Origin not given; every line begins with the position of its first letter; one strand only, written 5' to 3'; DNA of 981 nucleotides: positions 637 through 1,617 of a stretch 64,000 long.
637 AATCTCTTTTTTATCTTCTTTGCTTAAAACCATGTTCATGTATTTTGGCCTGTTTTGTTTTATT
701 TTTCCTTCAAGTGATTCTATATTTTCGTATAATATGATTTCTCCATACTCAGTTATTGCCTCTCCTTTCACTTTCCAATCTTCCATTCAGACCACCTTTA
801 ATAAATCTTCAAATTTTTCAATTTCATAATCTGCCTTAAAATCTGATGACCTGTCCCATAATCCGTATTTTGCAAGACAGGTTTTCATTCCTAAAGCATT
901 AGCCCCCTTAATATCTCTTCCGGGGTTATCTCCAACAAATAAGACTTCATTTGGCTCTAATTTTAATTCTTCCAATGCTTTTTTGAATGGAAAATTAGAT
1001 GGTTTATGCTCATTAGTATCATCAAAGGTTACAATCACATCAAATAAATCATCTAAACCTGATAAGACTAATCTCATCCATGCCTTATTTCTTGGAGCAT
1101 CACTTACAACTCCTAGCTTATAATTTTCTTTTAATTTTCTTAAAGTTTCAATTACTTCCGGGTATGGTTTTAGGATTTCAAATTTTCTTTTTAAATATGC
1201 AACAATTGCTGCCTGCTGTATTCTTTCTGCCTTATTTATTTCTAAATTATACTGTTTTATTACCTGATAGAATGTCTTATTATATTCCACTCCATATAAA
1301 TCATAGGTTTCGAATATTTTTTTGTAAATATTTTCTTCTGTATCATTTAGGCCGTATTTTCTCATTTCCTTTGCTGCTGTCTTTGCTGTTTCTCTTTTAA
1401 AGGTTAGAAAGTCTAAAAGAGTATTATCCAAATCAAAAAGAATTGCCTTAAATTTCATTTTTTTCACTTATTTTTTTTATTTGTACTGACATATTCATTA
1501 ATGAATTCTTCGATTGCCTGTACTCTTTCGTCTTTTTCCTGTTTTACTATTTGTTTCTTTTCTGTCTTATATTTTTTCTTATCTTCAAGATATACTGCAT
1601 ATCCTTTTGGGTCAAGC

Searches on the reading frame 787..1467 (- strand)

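Call 41: search_protein_families(library=pfam, proteins=[window:787-1467:-], max_evalue=0.00001)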
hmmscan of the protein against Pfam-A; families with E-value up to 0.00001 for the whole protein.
window:787-1467:- (226 aa): 4 families
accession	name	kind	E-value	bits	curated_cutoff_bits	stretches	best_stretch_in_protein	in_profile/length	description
PF13419.12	HAD_2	-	1e-35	123.9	23.8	1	9-198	1-177/178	Haloacid dehalogenase-like hydrolase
PF00702.32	Hydrolase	-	1.1e-29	104.7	26.4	1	6-193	1-191/191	haloacid dehalogenase-like hydrolase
PF13242.12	Hydrolase_like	-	2.3e-12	47.1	22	1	154-208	3-57/75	HAD-hyrolase-like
PF12710.13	HAD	-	4.7e-06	27.6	27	1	9-182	1-182/189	haloacid dehalogenase-like hydrolase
